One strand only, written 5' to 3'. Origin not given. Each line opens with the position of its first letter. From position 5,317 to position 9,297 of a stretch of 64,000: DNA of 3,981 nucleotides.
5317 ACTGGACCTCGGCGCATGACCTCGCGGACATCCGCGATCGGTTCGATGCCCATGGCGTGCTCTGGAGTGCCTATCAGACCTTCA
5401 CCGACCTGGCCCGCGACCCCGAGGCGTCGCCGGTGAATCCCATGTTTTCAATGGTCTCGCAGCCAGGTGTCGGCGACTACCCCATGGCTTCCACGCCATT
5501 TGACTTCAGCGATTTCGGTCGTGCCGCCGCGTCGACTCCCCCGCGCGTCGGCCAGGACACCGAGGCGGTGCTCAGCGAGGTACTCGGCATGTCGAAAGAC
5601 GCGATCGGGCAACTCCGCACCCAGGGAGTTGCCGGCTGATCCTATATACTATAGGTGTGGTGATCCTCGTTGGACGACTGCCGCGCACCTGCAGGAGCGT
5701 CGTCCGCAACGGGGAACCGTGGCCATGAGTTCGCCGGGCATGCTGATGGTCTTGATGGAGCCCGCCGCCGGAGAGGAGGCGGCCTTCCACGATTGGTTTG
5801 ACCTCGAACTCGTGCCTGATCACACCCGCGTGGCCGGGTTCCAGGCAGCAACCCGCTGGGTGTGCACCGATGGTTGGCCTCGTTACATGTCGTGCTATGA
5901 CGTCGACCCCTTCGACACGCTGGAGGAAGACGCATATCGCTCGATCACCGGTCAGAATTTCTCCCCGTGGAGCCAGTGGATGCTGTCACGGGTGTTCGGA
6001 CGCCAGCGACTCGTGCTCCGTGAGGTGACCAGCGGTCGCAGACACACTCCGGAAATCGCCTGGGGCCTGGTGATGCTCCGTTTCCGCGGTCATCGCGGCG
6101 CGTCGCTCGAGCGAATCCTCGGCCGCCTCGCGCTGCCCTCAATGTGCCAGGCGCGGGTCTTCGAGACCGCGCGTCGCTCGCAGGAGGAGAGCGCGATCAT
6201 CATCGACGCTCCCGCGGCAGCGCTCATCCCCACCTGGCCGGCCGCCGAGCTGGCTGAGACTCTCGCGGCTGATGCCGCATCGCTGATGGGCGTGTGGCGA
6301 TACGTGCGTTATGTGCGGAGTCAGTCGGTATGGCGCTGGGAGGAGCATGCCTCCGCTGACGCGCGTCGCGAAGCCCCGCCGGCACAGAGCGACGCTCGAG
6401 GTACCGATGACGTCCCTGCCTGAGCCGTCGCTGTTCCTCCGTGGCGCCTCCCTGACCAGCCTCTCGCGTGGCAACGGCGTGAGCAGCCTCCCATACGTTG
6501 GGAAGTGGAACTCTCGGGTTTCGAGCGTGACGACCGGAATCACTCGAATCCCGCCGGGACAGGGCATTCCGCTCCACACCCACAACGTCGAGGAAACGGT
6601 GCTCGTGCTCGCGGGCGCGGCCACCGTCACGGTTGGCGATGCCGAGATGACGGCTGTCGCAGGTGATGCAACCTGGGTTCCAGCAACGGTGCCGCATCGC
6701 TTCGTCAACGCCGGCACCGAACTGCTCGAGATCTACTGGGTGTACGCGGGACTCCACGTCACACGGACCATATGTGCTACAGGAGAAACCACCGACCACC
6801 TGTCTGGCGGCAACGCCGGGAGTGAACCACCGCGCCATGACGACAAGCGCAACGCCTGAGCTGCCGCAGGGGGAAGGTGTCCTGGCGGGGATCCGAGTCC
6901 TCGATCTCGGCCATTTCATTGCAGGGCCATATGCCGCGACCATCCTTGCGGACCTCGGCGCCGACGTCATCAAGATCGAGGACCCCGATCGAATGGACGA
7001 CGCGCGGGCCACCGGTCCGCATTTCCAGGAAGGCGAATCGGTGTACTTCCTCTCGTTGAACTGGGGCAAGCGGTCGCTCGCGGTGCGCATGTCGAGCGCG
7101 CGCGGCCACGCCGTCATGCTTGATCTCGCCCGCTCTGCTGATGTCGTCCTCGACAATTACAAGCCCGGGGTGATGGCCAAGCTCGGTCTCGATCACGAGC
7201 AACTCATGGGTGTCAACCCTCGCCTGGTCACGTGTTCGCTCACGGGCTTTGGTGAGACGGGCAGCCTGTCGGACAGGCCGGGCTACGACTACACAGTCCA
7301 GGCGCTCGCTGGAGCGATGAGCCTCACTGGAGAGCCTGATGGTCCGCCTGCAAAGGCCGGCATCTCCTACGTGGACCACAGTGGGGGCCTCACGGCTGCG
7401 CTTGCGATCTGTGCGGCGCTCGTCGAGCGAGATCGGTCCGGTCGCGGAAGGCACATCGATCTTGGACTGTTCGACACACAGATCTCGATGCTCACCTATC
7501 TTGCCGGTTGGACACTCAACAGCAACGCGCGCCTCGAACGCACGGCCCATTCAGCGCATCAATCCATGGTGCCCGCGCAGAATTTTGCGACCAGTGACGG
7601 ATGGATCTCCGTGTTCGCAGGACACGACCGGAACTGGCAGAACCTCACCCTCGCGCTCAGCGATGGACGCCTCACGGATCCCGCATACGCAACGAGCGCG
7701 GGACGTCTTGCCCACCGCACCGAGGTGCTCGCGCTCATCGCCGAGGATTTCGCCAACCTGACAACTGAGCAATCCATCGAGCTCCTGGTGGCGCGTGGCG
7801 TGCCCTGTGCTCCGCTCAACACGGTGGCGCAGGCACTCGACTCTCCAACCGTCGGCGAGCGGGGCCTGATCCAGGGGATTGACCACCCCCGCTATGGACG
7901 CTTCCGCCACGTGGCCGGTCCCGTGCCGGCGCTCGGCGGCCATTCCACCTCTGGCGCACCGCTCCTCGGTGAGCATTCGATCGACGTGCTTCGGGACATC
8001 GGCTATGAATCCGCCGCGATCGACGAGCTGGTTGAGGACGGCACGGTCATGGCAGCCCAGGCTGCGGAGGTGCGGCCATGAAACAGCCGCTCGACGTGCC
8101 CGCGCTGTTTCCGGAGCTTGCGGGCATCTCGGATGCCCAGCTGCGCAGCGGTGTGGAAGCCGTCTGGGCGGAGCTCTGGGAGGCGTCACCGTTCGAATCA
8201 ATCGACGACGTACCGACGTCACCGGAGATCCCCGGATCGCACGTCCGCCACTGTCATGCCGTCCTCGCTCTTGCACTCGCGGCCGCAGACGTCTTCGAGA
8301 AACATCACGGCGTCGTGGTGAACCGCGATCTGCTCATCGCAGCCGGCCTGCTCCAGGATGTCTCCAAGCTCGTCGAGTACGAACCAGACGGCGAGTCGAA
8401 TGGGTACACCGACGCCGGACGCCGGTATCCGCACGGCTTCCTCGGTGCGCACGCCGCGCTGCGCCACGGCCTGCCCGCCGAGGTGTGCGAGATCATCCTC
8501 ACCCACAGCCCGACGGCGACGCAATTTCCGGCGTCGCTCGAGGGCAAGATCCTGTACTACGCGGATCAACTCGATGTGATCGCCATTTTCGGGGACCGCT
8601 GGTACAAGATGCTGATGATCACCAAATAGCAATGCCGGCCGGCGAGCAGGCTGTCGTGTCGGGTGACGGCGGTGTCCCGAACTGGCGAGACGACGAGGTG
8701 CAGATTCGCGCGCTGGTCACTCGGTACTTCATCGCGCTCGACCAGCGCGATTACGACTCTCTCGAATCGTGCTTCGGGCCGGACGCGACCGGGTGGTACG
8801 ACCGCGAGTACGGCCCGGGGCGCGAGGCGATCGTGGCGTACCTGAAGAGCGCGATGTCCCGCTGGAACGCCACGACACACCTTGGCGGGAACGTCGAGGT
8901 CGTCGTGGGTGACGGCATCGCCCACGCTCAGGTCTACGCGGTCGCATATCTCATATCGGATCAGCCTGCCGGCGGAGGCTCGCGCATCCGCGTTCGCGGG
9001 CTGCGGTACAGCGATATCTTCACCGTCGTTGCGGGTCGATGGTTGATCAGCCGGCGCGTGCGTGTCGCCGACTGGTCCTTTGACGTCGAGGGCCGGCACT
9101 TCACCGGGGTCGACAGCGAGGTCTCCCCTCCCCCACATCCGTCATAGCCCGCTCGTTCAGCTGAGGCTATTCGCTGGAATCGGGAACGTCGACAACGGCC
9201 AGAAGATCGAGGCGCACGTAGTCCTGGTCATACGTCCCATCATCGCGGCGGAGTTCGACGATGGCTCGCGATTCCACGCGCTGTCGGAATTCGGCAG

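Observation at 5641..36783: Recurrent AT-rich tandem-heptad element (CCTATAT)x2 at five promoter regions: candidate shared operator or regulon signature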

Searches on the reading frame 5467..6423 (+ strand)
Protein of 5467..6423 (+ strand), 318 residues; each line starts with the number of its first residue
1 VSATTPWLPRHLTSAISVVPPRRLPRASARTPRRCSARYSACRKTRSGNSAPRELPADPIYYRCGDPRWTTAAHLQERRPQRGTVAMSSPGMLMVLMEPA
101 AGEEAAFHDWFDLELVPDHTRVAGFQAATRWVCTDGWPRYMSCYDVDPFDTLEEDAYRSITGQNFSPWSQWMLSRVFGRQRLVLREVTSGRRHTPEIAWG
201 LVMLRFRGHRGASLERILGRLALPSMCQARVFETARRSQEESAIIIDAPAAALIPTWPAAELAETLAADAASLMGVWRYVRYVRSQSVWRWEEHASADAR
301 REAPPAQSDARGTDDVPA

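Call 8: search_protein_families(library=pfam, proteins=[window:5467-6423:+])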
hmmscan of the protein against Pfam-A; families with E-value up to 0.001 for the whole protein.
window:5467-6423:+ (318 aa): 0 families

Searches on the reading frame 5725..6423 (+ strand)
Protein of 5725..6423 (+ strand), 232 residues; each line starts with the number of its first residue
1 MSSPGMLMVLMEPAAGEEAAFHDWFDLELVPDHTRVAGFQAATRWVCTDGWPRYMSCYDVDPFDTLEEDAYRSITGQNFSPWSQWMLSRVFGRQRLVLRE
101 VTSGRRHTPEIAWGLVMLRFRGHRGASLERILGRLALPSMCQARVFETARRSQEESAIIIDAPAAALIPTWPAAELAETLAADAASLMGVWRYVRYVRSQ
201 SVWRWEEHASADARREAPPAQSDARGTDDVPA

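Call 35: search_protein_families(library=pfam, proteins=[window:5725-6423:+], max_evalue=0.01)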
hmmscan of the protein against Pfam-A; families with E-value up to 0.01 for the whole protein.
window:5725-6423:+ (232 aa): 0 families

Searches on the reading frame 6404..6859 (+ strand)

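Call 35: search_protein_families(library=pfam, proteins=[window:6404-6859:+], max_evalue=0.01)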
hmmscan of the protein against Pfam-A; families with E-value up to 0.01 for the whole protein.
window:6404-6859:+ (151 aa): 8 families
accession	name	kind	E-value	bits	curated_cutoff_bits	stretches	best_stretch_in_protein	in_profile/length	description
PF07883.17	Cupin_2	-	2.8e-19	69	27.2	1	46-114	2-70/70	Cupin domain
PF02311.25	AraC_binding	-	4e-09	36.8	21.1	1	44-131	5-92/135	AraC-like ligand binding domain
PF01050.24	MannoseP_isomer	-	1.9e-05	25.3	23.6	1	51-118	37-105/116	Mannose-6-phosphate isomerase C-terminal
PF00190.28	Cupin_1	-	0.00029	20.9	22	1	49-112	40-112/151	Cupin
PF02041.22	Auxin_BP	-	0.00062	19.9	21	1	24-82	26-84/167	Auxin binding protein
PF12973.13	Cupin_7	-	0.00067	19.9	27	1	40-81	31-72/105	ChrR Cupin-like domain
PF05899.18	Cupin_3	-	0.002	18.2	23.5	1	42-95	7-59/74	EutQ-like cupin domain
PF11699.14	CENP-C_C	-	0.0085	16.8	29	0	42-111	12-82/85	Mif2/CENP-C like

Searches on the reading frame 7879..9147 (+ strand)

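Call 8: search_protein_families(library=pfam, proteins=[window:7879-9147:+])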
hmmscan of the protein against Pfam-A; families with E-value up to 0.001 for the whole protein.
window:7879-9147:+ (422 aa): 3 families
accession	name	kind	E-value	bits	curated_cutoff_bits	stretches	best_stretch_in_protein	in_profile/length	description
PF13577.12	SnoaL_4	-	1.5e-21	77.1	24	1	272-393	5-125/126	SnoaL-like domain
PF12680.13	SnoaL_2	-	3.6e-07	31.2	27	1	280-388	1-99/102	SnoaL-like domain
PF14534.12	DUF4440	-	3.1e-06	28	25.2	1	276-390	1-107/107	Domain of unknown function (DUF4440)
